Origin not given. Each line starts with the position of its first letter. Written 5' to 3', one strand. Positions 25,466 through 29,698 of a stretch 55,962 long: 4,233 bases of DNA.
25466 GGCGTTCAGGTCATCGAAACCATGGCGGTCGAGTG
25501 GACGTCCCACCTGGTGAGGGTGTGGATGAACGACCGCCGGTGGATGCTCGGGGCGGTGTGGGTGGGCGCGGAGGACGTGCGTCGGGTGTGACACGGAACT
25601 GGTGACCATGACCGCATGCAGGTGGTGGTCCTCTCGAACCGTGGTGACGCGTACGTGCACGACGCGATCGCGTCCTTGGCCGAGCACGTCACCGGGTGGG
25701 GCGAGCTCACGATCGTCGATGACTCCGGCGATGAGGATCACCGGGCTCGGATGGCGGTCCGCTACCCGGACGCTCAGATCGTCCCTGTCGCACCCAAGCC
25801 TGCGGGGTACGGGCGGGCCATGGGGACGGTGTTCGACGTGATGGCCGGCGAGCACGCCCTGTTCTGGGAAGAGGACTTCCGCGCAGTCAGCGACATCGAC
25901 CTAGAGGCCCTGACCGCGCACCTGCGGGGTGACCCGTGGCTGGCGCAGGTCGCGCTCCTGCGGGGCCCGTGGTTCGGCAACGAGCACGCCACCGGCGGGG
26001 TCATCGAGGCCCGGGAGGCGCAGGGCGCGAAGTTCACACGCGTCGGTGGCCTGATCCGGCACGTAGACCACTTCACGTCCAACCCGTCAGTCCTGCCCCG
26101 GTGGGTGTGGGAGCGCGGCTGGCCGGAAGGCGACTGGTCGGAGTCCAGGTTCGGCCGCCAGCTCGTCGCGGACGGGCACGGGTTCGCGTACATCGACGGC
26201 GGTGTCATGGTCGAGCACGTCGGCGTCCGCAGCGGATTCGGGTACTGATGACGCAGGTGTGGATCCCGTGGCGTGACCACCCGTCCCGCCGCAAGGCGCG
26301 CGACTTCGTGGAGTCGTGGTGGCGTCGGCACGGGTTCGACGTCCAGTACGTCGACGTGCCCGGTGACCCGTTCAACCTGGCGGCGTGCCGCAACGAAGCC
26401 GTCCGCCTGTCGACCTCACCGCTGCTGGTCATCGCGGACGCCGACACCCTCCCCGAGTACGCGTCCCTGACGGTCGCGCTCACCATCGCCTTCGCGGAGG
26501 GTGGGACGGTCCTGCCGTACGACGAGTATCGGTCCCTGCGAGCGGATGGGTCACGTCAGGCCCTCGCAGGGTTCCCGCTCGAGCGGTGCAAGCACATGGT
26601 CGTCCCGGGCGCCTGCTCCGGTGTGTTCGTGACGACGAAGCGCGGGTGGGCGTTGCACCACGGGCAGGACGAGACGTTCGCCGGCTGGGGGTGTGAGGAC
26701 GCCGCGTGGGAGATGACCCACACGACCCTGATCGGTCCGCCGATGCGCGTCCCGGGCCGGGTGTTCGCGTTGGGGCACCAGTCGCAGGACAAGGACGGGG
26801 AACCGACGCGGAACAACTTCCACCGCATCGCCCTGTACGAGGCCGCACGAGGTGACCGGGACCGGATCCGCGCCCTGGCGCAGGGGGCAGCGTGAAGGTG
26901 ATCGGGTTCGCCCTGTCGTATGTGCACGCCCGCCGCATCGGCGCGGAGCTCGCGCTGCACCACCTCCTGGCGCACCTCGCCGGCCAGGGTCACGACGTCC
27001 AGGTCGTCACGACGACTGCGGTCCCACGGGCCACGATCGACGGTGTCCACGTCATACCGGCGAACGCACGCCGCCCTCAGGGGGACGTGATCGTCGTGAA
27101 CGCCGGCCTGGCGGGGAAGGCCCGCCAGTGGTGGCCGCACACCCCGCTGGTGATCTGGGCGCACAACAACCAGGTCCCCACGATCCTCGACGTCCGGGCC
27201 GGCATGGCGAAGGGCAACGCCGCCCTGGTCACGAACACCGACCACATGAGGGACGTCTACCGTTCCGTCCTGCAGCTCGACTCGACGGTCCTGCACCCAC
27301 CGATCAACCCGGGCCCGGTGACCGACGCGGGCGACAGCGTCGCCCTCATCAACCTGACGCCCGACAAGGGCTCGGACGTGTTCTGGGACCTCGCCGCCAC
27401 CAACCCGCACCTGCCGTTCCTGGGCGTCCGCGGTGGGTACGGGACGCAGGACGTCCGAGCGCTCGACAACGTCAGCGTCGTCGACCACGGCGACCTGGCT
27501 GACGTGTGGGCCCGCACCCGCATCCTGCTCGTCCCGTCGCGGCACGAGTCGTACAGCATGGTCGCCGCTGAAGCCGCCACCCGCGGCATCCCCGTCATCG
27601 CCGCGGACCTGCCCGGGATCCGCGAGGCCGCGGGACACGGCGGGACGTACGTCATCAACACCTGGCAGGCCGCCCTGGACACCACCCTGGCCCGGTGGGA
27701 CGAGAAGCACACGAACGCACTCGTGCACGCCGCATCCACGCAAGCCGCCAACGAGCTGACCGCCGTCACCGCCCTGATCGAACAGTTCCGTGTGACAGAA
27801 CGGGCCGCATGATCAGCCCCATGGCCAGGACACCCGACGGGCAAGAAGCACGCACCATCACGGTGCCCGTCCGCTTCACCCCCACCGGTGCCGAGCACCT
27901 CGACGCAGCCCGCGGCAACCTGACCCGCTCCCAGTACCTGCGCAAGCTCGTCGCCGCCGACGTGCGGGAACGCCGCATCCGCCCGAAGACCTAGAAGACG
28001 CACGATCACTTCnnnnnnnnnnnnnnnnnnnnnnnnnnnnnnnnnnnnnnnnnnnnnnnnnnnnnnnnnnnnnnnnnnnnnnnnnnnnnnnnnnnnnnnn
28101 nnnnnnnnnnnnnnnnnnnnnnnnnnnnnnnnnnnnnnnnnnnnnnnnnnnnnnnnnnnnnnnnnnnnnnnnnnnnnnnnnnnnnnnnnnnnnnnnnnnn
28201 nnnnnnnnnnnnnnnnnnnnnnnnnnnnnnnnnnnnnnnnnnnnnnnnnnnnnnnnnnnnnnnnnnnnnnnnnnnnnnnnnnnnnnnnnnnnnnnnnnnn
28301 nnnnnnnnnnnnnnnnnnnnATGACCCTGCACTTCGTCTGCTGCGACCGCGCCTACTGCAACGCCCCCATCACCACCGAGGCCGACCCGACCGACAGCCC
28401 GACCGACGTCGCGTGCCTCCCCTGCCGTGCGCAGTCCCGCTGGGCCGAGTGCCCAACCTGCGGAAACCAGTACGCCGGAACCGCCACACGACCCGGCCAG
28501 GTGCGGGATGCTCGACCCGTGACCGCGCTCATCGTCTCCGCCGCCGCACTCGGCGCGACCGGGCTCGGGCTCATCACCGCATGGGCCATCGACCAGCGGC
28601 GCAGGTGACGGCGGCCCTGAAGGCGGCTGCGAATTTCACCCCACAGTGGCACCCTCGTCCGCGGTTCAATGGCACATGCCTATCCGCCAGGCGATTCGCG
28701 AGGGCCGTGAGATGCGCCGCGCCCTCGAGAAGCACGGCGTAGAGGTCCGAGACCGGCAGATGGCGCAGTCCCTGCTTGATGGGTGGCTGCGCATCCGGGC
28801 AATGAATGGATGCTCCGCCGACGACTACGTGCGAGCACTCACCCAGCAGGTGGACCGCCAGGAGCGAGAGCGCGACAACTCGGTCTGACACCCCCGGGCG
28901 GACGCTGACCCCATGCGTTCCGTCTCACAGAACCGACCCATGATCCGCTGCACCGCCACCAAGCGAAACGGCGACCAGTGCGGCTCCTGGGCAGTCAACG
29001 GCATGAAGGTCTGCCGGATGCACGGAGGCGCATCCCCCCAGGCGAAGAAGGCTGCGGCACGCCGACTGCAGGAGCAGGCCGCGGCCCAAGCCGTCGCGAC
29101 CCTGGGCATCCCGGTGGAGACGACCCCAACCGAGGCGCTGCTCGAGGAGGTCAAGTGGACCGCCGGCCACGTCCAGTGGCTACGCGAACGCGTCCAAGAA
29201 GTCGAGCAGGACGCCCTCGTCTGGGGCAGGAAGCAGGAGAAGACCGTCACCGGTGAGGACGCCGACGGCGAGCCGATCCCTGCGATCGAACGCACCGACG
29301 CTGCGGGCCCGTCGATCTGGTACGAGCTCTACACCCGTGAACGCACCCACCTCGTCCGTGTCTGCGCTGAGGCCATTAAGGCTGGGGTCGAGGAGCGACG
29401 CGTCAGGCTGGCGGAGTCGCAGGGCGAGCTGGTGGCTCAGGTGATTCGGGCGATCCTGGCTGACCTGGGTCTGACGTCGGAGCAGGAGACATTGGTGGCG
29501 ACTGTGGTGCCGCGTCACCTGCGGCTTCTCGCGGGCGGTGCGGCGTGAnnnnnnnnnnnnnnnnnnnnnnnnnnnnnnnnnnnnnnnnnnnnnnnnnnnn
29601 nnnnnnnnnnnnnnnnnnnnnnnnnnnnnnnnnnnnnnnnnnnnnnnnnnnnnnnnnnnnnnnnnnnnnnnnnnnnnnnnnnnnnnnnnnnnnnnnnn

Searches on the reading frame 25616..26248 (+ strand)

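Call 12: search_protein_families(library=phrogs, proteins=[window:25616-26248:+], max_evalue=0.001)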
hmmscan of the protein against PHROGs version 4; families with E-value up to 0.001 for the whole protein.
window:25616-26248:+ (210 aa): 1 family
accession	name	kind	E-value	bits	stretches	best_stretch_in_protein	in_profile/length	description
phrog_3047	-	moron, auxiliary metabolic gene and host takeover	3.7e-21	76.5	1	1-210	1-223/223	galactosyl transferase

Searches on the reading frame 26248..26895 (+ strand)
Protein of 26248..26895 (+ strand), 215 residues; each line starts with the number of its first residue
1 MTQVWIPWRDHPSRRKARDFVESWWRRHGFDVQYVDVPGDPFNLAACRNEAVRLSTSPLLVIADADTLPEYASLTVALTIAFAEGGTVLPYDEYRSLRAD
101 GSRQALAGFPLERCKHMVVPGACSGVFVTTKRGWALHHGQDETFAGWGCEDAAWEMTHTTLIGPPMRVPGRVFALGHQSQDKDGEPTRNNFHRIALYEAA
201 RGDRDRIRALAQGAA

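Call 12: search_protein_families(library=phrogs, proteins=[window:26248-26895:+], max_evalue=0.001)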
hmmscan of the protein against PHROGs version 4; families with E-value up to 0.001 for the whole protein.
window:26248-26895:+ (215 aa): 1 family
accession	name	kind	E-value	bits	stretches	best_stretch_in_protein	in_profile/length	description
phrog_1721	-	moron, auxiliary metabolic gene and host takeover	1.8e-28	100.8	1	3-213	5-231/232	galactosyl transferase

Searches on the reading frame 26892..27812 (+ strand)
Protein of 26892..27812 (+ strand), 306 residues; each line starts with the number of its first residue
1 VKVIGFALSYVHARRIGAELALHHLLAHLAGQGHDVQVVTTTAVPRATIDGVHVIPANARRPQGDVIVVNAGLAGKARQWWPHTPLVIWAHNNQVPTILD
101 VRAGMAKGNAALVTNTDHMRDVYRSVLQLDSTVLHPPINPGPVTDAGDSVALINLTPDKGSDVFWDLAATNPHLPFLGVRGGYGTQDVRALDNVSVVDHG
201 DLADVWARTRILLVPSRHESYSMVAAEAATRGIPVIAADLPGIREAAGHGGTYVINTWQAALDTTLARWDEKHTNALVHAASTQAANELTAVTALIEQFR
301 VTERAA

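Call 12: search_protein_families(library=phrogs, proteins=[window:26892-27812:+], max_evalue=0.001)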
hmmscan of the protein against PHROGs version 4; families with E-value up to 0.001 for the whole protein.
window:26892-27812:+ (306 aa): 2 families
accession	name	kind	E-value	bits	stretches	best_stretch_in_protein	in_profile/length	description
phrog_26352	-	unknown function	6.5e-42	144.6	1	3-304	10-340/346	-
phrog_2170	-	moron, auxiliary metabolic gene and host takeover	5.6e-06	26.6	1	108-254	127-301/374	glycosyltransferase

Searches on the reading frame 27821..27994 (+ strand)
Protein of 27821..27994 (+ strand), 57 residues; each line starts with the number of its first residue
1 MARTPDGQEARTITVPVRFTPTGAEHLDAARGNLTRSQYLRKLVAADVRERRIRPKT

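Call 12: search_protein_families(library=phrogs, proteins=[window:27821-27994:+], max_evalue=0.001)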
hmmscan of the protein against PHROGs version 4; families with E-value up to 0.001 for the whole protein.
window:27821-27994:+ (57 aa): 0 families

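Call 81: search_protein_families(library=pfam, proteins=[window:27821-27994:+], max_evalue=1)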
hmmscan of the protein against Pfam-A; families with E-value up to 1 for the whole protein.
window:27821-27994:+ (57 aa): 1 family
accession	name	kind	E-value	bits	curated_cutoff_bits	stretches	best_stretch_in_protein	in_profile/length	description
PF21983.2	NikA-like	-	0.0068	17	27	1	10-44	2-38/72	Mobilization protein NikA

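Call 84: search_solved_structures(query=window:27821-27994:+, max_evalue=10)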
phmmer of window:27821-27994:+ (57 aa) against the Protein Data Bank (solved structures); distinct sequences matched with E-value up to 10: 0.

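Call 91: predict_structure(protein=window:27821-27994:+)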
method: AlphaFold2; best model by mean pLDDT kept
length: 57 residues; sequences in the alignment: 1
mean_pLDDT: 70.8   pTM: 0.40
mean pLDDT of the five models: 70.8, 69.2, 67.1, 65.8, 62.9
residues with pLDDT >= 90: 0; 70-90: 32; 50-70: 23; < 50: 2
segments of 3 or more residues with pLDDT < 50: none
pLDDT, mean of each block of 10 residues (from residue 1): 55 58 71 84 84 74
secondary structure, 60 per line:
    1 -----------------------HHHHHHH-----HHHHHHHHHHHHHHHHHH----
elements in order: H24-30 H36-53

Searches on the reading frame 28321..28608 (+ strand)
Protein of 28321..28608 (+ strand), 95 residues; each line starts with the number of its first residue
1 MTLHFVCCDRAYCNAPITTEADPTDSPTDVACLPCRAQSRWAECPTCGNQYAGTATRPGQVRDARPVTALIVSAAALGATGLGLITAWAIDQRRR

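Call 81: search_protein_families(library=pfam, proteins=[window:28321-28608:+], max_evalue=1)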
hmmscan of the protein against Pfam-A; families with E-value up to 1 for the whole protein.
window:28321-28608:+ (95 aa): 1 family
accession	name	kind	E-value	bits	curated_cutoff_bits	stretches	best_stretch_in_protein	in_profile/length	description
PF12677.13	DUF3797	-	0.18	12.2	25.1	1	39-52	11-24/48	Domain of unknown function (DUF3797)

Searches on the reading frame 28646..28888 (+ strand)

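Call 12: search_protein_families(library=phrogs, proteins=[window:28646-28888:+], max_evalue=0.001)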
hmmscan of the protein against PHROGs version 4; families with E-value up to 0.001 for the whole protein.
window:28646-28888:+ (80 aa): 0 families

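Call 33: search_protein_families(library=pfam, proteins=[window:28646-28888:+], max_evalue=0.01)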
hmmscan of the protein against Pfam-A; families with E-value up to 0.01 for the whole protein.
window:28646-28888:+ (80 aa): 1 family
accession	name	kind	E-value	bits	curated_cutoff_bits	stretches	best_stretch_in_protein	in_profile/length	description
PF23493.1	CysS_C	-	0.0097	16.4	23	0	19-41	26-48/51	Cysteinyl-tRNA ligase anticodon binding domain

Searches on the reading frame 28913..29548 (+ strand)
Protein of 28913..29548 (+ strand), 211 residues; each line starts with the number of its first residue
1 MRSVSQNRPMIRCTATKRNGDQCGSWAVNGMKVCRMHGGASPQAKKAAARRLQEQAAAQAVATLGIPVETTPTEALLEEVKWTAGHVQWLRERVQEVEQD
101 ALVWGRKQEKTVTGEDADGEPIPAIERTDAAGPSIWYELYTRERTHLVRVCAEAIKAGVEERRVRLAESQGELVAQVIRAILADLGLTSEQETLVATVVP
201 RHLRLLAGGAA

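Call 12: search_protein_families(library=phrogs, proteins=[window:28913-29548:+], max_evalue=0.001)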
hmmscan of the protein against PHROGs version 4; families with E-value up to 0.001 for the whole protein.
window:28913-29548:+ (211 aa): 3 families
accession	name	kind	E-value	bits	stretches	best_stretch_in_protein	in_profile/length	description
phrog_3678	-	unknown function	8.6e-58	196.7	1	11-207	11-212/213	-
phrog_10899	-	head and packaging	3e-05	24.1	1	11-50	89-128/443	terminase small subunit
phrog_6177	-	unknown function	0.0001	22.9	1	11-52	62-103/224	-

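Call 81: search_protein_families(library=pfam, proteins=[window:28913-29548:+], max_evalue=1)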
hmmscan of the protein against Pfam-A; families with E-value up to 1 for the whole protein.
window:28913-29548:+ (211 aa): 1 family
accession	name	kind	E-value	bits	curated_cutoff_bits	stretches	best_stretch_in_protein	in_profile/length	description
PF09329.16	zf-primase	-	0.0064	16.7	28.8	1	12-39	8-36/46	Primase zinc finger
